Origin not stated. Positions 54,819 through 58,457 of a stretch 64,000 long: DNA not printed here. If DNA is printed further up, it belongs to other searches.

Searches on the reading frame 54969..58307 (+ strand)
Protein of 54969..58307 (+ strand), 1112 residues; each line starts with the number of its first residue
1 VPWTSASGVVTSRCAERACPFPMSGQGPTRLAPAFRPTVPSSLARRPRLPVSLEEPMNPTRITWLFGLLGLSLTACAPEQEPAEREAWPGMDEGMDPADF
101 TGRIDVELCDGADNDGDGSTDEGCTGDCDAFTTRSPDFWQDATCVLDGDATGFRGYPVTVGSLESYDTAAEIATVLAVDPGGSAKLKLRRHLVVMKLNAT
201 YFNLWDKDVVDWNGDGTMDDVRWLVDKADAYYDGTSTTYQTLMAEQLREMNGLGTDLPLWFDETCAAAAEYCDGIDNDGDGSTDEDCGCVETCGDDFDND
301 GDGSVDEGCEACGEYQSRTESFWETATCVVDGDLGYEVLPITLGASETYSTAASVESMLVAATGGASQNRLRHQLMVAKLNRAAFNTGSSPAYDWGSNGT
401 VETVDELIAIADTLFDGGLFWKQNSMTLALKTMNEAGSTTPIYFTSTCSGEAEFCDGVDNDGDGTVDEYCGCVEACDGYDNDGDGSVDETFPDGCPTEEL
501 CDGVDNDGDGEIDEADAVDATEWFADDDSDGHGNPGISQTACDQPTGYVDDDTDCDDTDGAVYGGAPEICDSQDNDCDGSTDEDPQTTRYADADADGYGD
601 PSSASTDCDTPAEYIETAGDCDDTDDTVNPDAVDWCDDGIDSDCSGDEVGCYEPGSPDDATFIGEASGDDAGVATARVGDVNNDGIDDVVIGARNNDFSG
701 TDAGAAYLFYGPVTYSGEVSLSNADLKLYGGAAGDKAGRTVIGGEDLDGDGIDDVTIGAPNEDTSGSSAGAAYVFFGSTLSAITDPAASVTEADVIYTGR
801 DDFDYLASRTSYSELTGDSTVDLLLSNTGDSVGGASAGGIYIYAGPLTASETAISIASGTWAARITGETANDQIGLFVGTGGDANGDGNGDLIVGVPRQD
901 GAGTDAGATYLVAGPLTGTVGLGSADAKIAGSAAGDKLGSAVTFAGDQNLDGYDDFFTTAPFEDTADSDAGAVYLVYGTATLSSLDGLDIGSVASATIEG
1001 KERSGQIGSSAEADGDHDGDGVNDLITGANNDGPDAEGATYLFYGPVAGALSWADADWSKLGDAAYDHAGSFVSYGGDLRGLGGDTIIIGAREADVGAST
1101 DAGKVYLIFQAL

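Call 90: search_protein_families(library=pfam, proteins=[window:54969-58307:+], max_evalue=0.0001)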
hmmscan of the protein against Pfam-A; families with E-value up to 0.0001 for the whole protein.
window:54969-58307:+ (1112 aa): 2 families
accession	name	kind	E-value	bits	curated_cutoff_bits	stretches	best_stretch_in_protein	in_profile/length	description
PF11617.13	Cu-binding_MopE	-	9.1e-19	67.8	27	1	554-583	1-30/30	Putative metal-binding motif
PF01839.29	FG-GAP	-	2.4e-13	50.1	22.1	2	738-775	2-37/37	FG-GAP repeat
